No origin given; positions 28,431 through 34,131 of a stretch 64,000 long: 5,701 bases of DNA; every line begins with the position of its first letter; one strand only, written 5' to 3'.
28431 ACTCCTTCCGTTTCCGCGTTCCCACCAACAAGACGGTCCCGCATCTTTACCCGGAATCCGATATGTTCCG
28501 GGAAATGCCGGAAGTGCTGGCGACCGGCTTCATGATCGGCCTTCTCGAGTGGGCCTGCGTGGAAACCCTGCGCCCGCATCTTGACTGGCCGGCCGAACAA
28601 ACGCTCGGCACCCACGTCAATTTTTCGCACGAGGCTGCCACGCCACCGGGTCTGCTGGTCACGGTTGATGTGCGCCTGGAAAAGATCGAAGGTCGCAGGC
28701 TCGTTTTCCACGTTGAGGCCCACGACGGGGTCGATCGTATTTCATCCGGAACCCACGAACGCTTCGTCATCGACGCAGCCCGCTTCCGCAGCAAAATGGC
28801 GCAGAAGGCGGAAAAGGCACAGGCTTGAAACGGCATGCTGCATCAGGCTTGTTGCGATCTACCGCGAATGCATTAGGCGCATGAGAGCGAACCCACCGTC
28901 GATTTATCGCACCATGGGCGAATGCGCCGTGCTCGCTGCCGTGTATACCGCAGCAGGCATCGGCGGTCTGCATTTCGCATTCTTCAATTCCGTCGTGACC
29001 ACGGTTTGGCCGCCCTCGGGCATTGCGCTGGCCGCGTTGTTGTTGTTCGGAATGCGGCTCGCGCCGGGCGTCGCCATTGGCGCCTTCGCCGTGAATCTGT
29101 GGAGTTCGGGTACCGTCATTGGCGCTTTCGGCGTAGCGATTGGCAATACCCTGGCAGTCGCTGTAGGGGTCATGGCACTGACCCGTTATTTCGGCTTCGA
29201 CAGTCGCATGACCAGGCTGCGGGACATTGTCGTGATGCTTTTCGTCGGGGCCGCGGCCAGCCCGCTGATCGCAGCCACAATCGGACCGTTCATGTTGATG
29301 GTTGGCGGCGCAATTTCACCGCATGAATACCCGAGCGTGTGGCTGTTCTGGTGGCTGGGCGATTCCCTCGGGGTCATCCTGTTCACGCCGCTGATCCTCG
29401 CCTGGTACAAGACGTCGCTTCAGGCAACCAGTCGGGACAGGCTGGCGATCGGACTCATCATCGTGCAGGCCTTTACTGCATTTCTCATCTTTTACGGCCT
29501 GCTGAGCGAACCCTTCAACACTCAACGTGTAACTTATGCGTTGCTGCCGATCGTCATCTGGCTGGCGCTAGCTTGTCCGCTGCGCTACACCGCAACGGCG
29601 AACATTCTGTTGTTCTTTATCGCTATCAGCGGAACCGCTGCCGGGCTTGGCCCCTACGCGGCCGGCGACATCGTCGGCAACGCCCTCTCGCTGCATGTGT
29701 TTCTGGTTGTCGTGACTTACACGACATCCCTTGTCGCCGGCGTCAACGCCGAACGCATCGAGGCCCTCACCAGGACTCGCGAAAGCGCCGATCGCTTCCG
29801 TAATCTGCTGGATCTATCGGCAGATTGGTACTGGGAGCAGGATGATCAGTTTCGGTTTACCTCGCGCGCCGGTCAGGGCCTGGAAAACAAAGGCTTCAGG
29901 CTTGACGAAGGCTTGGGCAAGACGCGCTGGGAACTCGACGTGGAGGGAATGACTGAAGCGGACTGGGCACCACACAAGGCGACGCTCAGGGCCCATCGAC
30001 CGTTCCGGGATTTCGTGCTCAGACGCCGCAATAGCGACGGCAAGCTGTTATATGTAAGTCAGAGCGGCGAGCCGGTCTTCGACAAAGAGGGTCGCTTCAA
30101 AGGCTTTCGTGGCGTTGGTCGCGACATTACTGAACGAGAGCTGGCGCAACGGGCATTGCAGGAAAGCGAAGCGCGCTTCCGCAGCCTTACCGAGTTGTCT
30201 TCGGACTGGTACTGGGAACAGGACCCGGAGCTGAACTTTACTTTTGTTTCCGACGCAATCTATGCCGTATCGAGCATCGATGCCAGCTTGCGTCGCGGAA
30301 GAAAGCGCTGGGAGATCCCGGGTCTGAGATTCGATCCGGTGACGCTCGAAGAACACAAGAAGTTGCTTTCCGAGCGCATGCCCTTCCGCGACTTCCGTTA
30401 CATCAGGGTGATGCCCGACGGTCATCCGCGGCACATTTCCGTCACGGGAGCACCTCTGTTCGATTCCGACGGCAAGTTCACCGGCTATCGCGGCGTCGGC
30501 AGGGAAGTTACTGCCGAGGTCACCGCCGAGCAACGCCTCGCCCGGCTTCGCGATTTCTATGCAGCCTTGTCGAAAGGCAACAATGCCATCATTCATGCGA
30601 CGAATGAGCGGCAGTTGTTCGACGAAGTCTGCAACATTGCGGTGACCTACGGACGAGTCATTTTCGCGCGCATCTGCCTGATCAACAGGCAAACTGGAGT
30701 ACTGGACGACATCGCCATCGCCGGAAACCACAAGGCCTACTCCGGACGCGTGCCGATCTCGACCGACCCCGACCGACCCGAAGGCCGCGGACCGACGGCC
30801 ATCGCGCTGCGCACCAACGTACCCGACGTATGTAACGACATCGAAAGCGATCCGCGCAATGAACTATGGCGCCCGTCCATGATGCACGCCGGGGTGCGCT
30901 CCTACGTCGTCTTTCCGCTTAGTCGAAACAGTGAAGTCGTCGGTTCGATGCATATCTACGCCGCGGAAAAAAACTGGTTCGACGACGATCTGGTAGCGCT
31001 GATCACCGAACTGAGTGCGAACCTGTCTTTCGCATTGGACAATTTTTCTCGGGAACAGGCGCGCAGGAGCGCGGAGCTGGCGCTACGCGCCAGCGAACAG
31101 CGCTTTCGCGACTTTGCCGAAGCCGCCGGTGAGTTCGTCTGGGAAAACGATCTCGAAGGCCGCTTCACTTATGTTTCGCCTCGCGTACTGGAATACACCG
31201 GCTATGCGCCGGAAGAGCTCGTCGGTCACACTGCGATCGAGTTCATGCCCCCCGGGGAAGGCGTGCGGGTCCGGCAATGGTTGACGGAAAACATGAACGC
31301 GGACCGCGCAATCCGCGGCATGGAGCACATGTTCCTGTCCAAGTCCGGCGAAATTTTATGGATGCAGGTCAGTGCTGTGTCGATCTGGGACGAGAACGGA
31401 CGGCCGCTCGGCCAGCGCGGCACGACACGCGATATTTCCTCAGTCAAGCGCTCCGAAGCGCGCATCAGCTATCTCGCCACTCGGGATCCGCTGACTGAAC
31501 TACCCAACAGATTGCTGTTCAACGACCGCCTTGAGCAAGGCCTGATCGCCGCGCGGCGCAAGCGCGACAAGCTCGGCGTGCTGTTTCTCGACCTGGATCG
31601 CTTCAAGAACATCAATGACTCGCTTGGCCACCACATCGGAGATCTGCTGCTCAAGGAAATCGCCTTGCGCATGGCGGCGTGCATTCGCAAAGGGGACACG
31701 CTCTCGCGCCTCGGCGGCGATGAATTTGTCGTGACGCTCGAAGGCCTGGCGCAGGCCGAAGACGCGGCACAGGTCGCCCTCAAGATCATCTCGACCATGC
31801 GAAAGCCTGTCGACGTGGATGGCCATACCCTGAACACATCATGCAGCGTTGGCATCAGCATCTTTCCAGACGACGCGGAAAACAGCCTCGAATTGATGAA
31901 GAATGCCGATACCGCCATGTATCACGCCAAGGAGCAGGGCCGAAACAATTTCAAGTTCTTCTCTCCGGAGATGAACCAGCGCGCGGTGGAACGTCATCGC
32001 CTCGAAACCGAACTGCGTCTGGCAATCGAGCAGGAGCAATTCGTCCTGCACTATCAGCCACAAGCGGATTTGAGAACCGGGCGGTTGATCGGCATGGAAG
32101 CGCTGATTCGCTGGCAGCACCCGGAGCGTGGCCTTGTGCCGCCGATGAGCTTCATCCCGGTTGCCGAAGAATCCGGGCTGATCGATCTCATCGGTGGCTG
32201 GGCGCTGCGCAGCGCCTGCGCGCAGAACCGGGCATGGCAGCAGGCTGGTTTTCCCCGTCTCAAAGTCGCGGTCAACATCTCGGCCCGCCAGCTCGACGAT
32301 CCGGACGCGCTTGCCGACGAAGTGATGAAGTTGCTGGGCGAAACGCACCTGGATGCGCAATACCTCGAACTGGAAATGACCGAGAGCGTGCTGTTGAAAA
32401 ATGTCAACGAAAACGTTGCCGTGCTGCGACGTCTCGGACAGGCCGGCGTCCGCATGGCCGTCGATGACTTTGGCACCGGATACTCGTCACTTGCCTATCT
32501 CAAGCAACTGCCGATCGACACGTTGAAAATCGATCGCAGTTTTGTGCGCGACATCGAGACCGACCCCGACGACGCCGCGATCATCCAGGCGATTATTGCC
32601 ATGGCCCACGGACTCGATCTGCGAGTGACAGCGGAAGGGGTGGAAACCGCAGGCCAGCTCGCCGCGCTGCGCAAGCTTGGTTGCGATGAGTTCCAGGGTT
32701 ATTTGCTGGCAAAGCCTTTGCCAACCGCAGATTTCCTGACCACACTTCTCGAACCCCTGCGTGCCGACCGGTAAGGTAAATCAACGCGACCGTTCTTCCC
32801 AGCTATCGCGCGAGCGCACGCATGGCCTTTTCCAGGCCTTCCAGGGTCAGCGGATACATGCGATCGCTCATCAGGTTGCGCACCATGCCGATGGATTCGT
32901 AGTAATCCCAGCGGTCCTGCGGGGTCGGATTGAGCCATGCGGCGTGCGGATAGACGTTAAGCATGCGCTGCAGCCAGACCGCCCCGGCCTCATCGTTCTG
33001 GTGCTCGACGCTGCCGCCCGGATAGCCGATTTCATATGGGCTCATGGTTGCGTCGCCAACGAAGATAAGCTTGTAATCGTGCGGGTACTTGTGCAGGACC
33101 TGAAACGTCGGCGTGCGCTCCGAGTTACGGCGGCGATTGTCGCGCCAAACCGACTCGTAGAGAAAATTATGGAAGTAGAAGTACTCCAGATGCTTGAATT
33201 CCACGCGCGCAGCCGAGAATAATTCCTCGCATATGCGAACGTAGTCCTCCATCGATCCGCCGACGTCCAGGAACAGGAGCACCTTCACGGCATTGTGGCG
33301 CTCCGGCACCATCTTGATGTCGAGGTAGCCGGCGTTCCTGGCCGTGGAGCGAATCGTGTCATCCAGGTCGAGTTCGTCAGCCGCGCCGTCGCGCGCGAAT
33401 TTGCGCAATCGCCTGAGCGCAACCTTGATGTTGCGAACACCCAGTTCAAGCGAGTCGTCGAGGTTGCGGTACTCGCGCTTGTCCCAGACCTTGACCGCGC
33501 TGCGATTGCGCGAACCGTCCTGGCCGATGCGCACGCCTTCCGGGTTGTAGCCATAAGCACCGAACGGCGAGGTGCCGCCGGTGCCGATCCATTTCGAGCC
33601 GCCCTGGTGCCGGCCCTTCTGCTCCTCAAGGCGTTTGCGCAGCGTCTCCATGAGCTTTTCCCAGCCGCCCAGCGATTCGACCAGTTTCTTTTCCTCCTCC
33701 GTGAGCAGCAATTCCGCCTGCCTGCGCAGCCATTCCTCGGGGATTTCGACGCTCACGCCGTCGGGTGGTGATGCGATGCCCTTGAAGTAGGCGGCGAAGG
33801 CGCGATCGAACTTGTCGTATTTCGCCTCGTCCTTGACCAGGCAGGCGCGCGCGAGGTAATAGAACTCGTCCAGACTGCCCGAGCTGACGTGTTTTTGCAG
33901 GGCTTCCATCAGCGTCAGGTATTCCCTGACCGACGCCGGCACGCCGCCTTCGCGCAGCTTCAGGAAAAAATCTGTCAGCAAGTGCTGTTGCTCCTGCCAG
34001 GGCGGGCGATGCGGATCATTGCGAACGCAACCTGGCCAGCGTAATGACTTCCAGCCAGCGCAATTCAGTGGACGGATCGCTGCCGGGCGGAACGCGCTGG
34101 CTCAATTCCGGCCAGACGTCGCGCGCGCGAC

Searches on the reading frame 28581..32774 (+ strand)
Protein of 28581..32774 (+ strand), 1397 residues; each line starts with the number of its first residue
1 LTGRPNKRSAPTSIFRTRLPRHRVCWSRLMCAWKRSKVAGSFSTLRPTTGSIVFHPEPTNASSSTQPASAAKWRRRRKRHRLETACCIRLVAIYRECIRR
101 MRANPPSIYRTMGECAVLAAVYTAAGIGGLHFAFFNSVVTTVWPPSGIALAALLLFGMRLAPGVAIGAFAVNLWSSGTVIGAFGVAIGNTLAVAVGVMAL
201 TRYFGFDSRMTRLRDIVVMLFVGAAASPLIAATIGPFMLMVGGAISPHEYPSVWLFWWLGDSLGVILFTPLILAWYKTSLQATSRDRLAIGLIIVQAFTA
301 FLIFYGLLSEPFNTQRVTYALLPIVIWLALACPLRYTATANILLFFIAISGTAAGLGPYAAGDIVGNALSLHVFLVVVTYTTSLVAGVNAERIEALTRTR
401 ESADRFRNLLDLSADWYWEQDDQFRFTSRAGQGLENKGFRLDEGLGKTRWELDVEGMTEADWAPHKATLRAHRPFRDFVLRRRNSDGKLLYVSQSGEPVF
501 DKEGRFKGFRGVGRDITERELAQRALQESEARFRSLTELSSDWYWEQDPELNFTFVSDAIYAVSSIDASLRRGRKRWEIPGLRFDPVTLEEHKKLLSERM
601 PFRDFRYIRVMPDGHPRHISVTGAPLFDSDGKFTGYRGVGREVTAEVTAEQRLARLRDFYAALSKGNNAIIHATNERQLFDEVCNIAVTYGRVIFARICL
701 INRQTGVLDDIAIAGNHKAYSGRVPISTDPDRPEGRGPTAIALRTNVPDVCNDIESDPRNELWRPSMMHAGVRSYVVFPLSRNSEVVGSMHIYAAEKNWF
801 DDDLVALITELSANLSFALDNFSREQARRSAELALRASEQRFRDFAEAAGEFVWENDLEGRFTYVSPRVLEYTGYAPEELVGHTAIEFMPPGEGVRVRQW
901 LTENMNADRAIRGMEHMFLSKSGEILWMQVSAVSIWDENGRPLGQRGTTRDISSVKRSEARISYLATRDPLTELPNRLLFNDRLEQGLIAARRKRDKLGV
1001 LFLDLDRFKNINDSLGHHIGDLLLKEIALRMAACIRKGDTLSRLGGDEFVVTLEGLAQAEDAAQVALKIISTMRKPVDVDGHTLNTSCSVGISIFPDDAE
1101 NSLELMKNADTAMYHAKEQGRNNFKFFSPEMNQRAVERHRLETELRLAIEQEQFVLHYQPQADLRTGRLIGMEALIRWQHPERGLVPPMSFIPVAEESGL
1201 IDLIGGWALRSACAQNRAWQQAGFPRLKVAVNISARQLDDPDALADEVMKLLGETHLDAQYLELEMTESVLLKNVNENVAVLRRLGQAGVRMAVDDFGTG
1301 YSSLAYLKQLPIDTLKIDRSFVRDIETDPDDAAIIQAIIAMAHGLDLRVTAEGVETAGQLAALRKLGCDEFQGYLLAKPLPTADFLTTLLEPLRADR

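Call 29: search_protein_families(library=pfam, proteins=[window:28581-32774:+], max_evalue=0.0001)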
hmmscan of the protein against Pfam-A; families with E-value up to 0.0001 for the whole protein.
window:28581-32774:+ (1397 aa): 10 families
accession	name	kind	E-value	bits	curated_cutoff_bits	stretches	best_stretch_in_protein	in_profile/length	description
PF00563.25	EAL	-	1.4e-76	257.4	31.3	1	1144-1379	3-236/236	EAL domain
PF00990.26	GGDEF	-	1.5e-49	168.3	23.8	1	966-1123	1-161/161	Diguanylate cyclase, GGDEF domain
PF05231.19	MASE1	-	4e-33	115.2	29.8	1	118-386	5-292/299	MASE1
PF08447.18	PAS_3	-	1.6e-22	80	25.6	1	863-947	2-87/89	PAS fold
PF08448.16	PAS_4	-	8.3e-20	71.5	23.1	1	857-956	12-109/110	PAS fold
PF13426.13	PAS_9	-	4.5e-19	69.1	27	1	852-953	3-102/103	PAS domain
PF00989.32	PAS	-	1.5e-17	64.1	22.6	1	841-952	2-113/113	PAS fold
PF13185.12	GAF_2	-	5.6e-17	62.7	28.6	1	674-820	2-136/136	GAF domain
PF13188.13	PAS_8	-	1.9e-07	31.2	21.8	0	840-890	1-51/65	PAS domain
PF01590.32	GAF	-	2.3e-06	28.6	22.4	1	723-819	35-133/133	GAF domain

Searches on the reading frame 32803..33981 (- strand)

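Call 29: search_protein_families(library=pfam, proteins=[window:32803-33981:-], max_evalue=0.0001)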
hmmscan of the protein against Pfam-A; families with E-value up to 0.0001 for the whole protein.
window:32803-33981:- (392 aa): 1 family
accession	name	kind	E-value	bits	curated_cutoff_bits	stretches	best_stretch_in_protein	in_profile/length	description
PF05762.20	VWA_CoxE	-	2.9e-11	43.7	26.4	1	182-272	5-98/222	VWA domain containing CoxE-like protein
